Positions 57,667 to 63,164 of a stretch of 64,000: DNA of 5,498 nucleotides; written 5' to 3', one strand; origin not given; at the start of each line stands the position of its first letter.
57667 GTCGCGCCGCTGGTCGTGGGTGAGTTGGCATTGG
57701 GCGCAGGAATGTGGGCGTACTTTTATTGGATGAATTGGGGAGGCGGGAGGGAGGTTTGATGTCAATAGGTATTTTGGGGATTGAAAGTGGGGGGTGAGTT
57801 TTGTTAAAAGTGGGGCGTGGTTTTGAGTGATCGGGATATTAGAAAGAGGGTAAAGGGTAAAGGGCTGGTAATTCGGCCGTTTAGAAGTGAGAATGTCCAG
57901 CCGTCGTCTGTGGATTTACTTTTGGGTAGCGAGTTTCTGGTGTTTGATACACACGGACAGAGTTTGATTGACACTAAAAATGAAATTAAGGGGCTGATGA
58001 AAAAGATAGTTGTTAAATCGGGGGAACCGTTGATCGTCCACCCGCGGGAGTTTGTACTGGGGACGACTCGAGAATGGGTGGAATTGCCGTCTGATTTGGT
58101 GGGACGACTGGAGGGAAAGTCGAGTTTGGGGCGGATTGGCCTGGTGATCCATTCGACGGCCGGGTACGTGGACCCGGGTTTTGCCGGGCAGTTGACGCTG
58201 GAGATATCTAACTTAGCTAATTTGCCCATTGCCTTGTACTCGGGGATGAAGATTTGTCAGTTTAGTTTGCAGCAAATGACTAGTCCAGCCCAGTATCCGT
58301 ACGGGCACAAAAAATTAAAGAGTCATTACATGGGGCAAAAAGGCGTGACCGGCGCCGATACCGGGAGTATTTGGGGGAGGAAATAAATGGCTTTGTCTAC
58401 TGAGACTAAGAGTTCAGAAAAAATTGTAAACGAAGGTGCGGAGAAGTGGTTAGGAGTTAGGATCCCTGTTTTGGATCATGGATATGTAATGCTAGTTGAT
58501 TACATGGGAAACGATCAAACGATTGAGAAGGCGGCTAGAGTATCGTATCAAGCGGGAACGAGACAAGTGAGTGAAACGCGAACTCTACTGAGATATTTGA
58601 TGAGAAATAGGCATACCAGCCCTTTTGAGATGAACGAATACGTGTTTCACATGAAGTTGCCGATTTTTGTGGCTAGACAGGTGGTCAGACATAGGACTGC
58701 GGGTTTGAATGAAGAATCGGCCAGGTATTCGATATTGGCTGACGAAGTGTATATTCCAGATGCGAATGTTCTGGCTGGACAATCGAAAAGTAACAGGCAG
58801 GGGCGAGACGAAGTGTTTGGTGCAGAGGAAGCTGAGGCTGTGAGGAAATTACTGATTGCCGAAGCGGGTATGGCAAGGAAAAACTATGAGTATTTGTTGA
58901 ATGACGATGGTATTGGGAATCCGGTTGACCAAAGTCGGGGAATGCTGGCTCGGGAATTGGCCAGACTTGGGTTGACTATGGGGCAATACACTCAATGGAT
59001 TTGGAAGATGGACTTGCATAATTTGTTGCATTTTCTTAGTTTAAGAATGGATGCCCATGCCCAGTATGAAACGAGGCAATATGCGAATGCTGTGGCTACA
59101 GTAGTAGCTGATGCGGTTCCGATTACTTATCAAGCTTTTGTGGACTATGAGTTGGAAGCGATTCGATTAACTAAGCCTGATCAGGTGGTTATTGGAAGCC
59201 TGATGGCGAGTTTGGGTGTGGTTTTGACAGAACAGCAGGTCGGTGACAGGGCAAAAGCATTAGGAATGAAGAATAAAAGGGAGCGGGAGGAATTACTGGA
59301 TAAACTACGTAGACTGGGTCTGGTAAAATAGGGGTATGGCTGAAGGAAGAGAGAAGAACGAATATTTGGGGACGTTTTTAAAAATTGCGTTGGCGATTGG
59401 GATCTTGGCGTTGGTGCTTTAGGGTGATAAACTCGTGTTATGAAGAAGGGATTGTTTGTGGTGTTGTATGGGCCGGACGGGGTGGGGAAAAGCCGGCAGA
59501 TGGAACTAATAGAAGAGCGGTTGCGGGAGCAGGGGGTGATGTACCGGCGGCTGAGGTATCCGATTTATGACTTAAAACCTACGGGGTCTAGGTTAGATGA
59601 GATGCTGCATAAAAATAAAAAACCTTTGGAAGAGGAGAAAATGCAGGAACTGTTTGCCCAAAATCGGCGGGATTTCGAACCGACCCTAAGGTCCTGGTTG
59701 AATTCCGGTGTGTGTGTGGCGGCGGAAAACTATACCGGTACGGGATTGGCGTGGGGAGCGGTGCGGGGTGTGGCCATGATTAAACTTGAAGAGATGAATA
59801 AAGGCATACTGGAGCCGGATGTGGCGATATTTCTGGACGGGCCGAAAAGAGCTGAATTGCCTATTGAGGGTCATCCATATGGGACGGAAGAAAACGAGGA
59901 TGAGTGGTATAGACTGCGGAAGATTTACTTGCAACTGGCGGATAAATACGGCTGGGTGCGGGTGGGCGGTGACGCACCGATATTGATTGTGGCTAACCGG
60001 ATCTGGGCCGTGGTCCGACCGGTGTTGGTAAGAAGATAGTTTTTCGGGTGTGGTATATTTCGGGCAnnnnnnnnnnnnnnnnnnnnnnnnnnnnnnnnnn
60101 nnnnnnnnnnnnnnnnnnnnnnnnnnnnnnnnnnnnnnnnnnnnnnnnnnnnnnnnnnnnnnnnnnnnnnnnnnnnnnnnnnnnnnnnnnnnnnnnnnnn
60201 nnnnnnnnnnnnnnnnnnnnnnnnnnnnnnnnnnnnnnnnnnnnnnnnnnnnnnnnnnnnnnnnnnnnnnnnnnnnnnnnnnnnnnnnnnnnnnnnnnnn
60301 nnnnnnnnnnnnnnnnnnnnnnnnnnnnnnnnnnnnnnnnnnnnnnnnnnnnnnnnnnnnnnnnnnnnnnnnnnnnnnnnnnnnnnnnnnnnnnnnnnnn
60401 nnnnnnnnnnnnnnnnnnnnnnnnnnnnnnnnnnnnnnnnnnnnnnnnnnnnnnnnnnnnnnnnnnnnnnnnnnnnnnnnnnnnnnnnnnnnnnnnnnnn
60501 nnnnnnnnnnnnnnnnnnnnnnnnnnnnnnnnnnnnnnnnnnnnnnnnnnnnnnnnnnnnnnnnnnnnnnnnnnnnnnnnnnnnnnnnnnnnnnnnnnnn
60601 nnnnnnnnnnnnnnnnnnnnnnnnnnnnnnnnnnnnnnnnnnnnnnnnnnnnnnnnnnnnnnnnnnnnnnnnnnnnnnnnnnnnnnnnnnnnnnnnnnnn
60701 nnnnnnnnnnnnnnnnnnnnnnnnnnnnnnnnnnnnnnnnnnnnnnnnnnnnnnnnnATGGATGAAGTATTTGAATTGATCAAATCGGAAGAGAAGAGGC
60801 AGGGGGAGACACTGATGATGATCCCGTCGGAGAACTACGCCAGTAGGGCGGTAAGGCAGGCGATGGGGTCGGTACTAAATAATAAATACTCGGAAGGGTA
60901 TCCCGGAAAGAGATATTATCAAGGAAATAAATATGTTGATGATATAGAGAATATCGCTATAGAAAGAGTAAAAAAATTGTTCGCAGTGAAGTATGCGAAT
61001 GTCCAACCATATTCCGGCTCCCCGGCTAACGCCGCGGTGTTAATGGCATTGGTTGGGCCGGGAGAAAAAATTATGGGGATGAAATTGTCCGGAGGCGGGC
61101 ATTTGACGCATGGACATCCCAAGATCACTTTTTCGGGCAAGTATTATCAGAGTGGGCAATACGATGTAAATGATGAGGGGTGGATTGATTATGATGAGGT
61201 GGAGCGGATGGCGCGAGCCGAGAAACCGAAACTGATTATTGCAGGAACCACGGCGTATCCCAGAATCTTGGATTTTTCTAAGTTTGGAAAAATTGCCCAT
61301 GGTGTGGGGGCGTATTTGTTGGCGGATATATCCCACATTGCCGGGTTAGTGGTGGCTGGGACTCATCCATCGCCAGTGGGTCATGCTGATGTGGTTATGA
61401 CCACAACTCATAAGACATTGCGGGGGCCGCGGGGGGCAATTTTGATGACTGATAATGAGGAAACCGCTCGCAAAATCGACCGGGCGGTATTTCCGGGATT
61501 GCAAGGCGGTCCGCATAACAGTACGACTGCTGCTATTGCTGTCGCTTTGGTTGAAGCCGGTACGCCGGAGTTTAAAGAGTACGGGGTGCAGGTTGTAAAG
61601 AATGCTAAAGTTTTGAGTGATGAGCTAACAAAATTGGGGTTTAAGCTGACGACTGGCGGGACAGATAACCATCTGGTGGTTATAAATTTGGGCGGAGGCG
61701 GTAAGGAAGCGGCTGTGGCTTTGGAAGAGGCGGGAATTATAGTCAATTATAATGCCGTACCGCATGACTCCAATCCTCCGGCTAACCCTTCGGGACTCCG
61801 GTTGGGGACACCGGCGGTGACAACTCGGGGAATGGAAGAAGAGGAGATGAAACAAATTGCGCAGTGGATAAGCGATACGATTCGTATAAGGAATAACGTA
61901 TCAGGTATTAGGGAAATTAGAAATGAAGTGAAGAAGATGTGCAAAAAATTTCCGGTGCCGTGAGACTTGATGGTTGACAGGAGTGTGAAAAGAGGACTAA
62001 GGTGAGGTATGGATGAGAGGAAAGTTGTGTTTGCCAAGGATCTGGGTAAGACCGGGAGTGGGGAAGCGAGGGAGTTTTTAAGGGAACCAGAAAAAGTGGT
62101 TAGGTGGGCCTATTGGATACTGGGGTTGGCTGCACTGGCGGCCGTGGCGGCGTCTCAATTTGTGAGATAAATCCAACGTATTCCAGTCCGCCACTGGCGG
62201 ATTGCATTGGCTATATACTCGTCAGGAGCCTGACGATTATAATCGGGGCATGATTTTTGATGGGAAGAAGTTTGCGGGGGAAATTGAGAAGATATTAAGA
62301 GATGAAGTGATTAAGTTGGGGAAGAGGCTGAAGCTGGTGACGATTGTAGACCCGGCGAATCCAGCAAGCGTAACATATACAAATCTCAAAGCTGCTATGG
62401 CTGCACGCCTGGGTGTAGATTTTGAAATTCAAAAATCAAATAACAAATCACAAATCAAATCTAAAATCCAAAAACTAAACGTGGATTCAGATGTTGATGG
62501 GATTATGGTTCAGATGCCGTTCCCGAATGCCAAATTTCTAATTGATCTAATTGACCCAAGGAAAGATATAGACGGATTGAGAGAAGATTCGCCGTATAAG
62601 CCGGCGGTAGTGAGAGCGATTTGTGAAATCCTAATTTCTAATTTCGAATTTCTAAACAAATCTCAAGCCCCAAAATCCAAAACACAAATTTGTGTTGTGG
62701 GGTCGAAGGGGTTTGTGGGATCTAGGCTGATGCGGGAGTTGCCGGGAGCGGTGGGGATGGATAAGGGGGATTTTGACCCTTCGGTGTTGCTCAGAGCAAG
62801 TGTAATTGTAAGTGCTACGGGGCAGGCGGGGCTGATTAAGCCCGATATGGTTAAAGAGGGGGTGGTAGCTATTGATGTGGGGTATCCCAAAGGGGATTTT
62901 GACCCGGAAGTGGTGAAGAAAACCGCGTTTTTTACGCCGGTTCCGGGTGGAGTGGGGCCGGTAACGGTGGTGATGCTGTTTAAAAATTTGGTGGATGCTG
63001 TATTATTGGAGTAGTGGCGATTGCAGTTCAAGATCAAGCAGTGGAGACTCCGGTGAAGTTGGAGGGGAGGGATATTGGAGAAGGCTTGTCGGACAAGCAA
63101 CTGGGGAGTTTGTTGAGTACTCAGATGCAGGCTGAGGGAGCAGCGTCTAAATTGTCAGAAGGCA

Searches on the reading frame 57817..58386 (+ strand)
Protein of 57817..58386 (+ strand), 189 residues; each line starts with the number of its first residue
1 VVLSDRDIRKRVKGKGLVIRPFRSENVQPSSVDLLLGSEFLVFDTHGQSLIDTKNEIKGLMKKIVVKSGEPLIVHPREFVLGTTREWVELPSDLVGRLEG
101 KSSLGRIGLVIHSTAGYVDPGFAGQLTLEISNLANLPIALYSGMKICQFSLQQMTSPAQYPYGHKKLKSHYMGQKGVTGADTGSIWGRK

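Call 85: search_protein_families(library=pfam, proteins=[window:57817-58386:+], max_evalue=0.001)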
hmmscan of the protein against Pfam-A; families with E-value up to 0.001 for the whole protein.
window:57817-58386:+ (189 aa): 4 families
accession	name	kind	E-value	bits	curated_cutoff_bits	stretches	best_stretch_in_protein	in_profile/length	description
PF22769.1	DCD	-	1.8e-46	158.4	27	1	2-154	1-153/153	dCTP deaminase-like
PF22569.1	DCD_C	-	1.7e-08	34.5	22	1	57-175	63-185/192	2'-deoxycytidine 5'-triphosphate deaminase (DCD), C-terminal domain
PF06559.16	DCD_N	-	7.7e-08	32.8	21.4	1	2-153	4-162/164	2'-deoxycytidine 5'-triphosphate deaminase (DCD) N-terminal domain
PF00692.24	dUTPase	-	5e-06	26.8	22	1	68-160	20-109/129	dUTPase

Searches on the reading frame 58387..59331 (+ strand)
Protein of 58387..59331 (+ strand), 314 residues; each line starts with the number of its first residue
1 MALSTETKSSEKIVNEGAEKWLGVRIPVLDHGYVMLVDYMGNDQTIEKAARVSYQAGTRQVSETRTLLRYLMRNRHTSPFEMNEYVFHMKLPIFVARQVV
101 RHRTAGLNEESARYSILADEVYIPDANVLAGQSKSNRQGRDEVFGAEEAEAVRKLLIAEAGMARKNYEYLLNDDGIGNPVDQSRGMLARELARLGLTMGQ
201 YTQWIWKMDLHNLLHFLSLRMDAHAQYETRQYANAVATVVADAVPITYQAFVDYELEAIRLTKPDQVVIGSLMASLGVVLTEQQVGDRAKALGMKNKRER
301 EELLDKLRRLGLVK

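Call 85: search_protein_families(library=pfam, proteins=[window:58387-59331:+], max_evalue=0.001)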
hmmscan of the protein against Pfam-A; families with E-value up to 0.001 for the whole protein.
window:58387-59331:+ (314 aa): 1 family
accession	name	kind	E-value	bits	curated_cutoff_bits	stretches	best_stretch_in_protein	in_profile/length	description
PF02511.20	Thy1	-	6.7e-49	166.7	24.8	1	36-245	2-190/191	Thymidylate synthase complementing protein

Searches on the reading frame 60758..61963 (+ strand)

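Call 85: search_protein_families(library=pfam, proteins=[window:60758-61963:+], max_evalue=0.001)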
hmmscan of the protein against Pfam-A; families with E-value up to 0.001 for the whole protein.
window:60758-61963:+ (401 aa): 1 family
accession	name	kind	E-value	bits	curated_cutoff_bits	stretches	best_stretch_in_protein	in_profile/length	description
PF00464.25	SHMT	-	3.1e-149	497.4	27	1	3-371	7-399/399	Serine hydroxymethyltransferase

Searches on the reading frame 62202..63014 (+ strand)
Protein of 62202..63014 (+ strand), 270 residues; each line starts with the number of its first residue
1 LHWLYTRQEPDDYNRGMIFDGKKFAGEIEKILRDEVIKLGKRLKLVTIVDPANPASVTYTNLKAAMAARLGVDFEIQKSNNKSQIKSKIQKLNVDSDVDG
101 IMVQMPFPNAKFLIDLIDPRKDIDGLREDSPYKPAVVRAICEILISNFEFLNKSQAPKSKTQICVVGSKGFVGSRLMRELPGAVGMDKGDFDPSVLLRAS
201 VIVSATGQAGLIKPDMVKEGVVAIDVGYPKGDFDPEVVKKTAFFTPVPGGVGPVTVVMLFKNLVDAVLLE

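Call 85: search_protein_families(library=pfam, proteins=[window:62202-63014:+], max_evalue=0.001)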
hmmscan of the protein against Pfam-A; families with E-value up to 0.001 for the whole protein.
window:62202-63014:+ (270 aa): 2 families
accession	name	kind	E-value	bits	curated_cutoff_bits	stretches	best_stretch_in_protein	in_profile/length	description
PF00763.28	THF_DHG_CYH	-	5.4e-20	72.2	32.8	1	20-124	2-115/115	Tetrahydrofolate dehydrogenase/cyclohydrolase, catalytic domain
PF02882.25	THF_DHG_CYH_C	-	8.6e-20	71.1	27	1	149-267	25-156/160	Tetrahydrofolate dehydrogenase/cyclohydrolase, NAD(P)-binding domain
